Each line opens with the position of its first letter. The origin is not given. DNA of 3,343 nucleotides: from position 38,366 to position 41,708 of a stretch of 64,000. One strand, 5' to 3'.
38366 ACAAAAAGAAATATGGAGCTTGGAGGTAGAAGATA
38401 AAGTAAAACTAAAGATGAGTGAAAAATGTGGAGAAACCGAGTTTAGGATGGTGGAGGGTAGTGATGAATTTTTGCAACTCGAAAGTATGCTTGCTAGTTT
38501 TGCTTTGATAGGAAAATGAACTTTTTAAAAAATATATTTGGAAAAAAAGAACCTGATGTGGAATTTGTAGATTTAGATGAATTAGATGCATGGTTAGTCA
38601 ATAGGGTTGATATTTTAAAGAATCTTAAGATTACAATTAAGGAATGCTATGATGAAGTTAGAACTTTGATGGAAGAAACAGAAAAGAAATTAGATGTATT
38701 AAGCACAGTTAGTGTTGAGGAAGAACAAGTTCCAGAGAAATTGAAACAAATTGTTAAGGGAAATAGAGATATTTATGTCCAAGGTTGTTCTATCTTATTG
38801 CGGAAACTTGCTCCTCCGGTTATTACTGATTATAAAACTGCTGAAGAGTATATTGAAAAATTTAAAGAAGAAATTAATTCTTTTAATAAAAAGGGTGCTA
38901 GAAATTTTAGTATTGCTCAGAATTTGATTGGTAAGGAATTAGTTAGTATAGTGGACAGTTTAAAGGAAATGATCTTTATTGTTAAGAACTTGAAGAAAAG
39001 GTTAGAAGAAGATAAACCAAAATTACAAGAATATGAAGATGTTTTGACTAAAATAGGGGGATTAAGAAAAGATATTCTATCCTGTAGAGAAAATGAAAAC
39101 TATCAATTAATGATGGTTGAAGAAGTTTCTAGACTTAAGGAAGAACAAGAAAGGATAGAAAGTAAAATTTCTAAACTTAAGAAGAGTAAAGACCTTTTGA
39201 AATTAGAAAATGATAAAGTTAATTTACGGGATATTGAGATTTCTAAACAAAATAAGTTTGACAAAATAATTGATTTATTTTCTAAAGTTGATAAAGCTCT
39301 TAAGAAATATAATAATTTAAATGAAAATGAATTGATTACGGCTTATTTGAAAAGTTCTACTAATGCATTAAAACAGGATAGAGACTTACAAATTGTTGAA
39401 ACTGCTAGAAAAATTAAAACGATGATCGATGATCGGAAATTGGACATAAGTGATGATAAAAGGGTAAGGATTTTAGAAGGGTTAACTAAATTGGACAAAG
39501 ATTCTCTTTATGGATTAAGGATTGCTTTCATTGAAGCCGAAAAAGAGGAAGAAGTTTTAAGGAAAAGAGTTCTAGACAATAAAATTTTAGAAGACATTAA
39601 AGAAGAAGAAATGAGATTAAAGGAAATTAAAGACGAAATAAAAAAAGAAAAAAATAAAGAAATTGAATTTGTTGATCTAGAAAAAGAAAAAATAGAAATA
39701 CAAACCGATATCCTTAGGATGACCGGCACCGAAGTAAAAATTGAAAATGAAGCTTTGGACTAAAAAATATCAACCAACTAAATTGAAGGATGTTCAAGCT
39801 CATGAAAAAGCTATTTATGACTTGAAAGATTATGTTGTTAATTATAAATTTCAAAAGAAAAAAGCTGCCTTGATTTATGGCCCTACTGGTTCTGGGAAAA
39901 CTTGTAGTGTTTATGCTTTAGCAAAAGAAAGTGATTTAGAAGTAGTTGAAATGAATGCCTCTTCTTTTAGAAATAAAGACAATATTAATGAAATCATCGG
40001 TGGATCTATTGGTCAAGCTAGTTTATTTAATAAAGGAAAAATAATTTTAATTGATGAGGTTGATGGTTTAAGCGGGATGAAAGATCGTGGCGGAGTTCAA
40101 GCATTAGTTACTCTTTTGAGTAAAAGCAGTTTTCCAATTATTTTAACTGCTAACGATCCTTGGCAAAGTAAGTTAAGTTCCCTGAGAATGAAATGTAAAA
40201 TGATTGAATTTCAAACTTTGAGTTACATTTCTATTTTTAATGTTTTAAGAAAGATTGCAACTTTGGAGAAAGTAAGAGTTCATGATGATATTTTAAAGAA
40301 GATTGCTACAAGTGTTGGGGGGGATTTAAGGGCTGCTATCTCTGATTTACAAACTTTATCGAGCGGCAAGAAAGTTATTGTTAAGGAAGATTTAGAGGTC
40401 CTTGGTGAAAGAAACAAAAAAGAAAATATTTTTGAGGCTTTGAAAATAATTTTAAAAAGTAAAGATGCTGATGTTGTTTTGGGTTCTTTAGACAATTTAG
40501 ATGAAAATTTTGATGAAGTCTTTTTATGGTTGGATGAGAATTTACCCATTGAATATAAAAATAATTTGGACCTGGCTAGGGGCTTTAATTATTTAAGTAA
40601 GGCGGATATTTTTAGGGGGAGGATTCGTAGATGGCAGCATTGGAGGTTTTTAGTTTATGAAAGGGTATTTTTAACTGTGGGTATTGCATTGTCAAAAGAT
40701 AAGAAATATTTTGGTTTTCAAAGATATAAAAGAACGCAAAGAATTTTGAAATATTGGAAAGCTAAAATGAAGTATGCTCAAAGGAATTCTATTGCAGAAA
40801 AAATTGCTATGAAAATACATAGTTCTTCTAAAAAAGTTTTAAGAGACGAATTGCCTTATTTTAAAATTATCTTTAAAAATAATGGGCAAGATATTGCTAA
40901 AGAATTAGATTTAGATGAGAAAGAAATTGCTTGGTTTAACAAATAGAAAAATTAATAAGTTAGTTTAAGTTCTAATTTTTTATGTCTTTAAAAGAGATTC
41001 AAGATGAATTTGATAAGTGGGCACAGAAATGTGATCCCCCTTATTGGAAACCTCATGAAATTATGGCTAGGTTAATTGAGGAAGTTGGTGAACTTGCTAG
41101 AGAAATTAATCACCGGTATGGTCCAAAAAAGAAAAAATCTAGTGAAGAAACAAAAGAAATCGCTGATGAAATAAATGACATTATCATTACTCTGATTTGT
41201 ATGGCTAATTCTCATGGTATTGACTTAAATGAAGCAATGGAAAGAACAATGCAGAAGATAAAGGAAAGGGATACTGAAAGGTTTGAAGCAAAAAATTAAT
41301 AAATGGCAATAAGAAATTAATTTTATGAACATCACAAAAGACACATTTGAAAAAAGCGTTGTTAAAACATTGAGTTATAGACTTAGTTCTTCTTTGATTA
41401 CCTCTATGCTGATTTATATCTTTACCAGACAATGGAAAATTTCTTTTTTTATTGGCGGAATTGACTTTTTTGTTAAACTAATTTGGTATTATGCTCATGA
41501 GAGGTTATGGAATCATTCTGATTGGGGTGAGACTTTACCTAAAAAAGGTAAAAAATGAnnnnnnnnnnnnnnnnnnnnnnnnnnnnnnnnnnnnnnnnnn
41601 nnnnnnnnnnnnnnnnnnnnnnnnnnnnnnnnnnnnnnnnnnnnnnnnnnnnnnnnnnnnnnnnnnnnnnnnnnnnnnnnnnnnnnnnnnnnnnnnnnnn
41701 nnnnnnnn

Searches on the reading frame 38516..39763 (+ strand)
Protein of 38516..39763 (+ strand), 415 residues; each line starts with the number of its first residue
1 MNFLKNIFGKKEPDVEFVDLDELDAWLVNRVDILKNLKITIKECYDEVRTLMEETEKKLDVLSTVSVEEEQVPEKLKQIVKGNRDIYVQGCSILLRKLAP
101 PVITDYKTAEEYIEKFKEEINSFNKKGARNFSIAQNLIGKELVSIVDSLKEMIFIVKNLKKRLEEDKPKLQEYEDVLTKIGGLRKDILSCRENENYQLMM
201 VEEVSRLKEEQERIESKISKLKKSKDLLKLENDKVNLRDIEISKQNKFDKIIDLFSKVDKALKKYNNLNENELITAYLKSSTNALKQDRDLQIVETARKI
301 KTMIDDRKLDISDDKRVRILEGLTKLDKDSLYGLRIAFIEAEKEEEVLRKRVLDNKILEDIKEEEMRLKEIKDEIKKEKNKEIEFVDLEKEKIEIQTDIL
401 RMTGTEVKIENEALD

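Call 3: search_protein_families(library=pfam, proteins=[window:38516-39763:+], max_evalue=0.01)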
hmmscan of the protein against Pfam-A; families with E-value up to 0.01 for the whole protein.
window:38516-39763:+ (415 aa): 0 families

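Call 73: search_protein_families(library=pfam, proteins=[window:38516-39763:+], max_evalue=0.001)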
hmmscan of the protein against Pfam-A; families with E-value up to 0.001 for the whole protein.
window:38516-39763:+ (415 aa): 0 families

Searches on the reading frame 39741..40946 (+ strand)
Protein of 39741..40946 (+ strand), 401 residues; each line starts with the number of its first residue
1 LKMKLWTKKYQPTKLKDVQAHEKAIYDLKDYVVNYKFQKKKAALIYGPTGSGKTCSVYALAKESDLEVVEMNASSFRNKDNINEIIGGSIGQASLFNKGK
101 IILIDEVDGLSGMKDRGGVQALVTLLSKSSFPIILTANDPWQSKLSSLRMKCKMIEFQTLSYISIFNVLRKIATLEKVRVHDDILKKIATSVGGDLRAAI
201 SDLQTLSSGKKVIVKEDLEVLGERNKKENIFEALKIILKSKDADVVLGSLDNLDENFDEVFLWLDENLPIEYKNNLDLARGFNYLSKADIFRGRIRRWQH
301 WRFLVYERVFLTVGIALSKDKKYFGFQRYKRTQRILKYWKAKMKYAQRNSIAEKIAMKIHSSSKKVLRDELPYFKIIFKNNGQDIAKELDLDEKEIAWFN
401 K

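Call 3: search_protein_families(library=pfam, proteins=[window:39741-40946:+], max_evalue=0.01)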
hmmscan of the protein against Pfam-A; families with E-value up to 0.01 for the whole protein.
window:39741-40946:+ (401 aa): 10 families
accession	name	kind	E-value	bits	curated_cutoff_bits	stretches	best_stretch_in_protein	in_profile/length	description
PF00004.35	AAA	-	2.6e-14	54.2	21.2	1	44-148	2-119/131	ATPase family associated with various cellular activities (AAA)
PF03215.21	Rad17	-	1.4e-10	41.9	23.8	1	3-87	6-93/186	Rad17 P-loop domain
PF21960.2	RCF1-5-like_lid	-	3.1e-08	33.9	27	1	167-207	1-42/43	RCF1/5-like, AAA+ ATPase lid domain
PF13401.12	AAA_22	-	4.2e-06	27.5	27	1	39-95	4-63/130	AAA domain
PF13173.12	AAA_14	-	4.7e-05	23.9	27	1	40-114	2-78/129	AAA domain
PF12775.13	AAA_7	-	0.00019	21.5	25.8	1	30-88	23-84/181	P-loop containing dynein motor region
PF07724.20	AAA_2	-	0.00062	20.3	27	1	41-119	4-91/166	AAA domain (Cdc48 subfamily)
PF04851.21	ResIII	-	0.0032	17.8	22.5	0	14-63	11-46/164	Type III restriction enzyme, res subunit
PF25361.1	AAA_lid_RFC1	-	0.0038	17.1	34.9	1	169-213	8-52/59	RFC1-like, AAA+ ATPase lid domain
PF00270.35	DEAD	-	0.007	16.6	26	0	39-56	13-30/167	DEAD/DEAH box helicase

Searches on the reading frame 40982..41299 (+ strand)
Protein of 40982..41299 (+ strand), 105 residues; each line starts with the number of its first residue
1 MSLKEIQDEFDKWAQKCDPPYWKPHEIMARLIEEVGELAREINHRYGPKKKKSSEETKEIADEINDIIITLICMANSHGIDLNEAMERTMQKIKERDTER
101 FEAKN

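Call 3: search_protein_families(library=pfam, proteins=[window:40982-41299:+], max_evalue=0.01)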
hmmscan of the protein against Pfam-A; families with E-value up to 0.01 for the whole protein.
window:40982-41299:+ (105 aa): 4 families
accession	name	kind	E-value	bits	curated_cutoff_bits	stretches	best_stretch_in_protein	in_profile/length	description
PF03819.22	MazG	-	4.2e-15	56.2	22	1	24-101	3-74/74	MazG nucleotide pyrophosphohydrolase domain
PF12643.12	MazG-like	-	1.9e-06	28.5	27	1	51-95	28-68/85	MazG-like family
PF01503.22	PRA-PH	-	0.0002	22.2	21.3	1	27-88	30-81/86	Phosphoribosyl-ATP pyrophosphohydrolase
PF08761.16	dUTPase_2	-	0.0091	16.7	22.9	1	5-96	7-97/162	dUTPase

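Call 4: search_protein_families(library=ncbifam, proteins=[window:40982-41299:+], max_evalue=0.01)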
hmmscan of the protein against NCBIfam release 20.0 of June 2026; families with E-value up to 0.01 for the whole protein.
window:40982-41299:+ (105 aa): 3 families
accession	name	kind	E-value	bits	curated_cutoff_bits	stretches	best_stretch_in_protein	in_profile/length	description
NF007113.1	PRK09562.1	equivalog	2.5e-06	27.4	208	1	20-96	152-218/251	nucleoside triphosphate pyrophosphohydrolase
NF052436.1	YabN_Meth_PPase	exception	0.00018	20.6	525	1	23-96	390-454/486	bifunctional methyltransferase/pyrophosphohydrolase YabN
TIGR00444.1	mazG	subfamily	0.00034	20.4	148.3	1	25-96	155-217/248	MazG family protein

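Call 5: search_protein_families(library=padloc, proteins=[window:40982-41299:+], max_evalue=0.01)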
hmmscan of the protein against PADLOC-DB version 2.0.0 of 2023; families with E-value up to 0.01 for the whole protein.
window:40982-41299:+ (105 aa): 0 families

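Call 67: search_protein_families(library=phrogs, proteins=[window:40982-41299:+], max_evalue=0.001)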
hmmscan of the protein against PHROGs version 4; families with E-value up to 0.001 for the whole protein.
window:40982-41299:+ (105 aa): 11 families
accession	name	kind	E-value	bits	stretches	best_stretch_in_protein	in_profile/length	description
phrog_715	-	other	7.5e-10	40.2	1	2-97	5-105/123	MazG-like pyrophosphatase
phrog_1994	-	DNA, RNA and nucleotide metabolism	1.6e-08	35.6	1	4-97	68-156/170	DNA binding protein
phrog_1247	-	other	8.3e-07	29.4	1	23-65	148-187/444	MazG-like pyrophosphatase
phrog_173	-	DNA, RNA and nucleotide metabolism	6.3e-06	27.2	1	3-94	35-128/196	nucleoside triphosphate pyrophosphohydrolase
phrog_1992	-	other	1.1e-05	26.2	1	11-96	164-238/293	MazG-like pyrophosphatase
phrog_9147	-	unknown function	7.8e-05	23.4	1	4-100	2-98/204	-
phrog_28554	-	other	0.00017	22.3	1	55-98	177-220/236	MazG-like pyrophosphatase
phrog_3301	-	other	0.00026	22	1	6-97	86-161/169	pyrophosphatase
phrog_5164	-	unknown function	0.00028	22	1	18-100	7-82/91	-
phrog_2245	-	other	0.00046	21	1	28-103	138-207/218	nucleoside triphosphate pyrophosphohydrolase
phrog_14652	-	DNA, RNA and nucleotide metabolism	0.00089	19.7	1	55-98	203-246/261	DNA binding protein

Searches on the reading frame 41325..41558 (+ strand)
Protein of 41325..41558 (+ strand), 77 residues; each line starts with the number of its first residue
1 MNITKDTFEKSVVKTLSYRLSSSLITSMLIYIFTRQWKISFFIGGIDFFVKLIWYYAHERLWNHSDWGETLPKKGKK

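Call 3: search_protein_families(library=pfam, proteins=[window:41325-41558:+], max_evalue=0.01)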
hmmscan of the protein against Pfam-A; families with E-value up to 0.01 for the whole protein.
window:41325-41558:+ (77 aa): 1 family
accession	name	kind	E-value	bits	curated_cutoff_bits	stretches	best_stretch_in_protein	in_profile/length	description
PF09834.14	DUF2061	-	1.6e-15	57.7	23.1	1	12-63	1-52/52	Predicted membrane protein (DUF2061)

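Call 4: search_protein_families(library=ncbifam, proteins=[window:41325-41558:+], max_evalue=0.01)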
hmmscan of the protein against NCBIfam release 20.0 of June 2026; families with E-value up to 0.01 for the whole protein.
window:41325-41558:+ (77 aa): 0 families

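Call 5: search_protein_families(library=padloc, proteins=[window:41325-41558:+], max_evalue=0.01)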
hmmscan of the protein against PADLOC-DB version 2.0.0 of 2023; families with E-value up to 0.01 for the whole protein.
window:41325-41558:+ (77 aa): 0 families
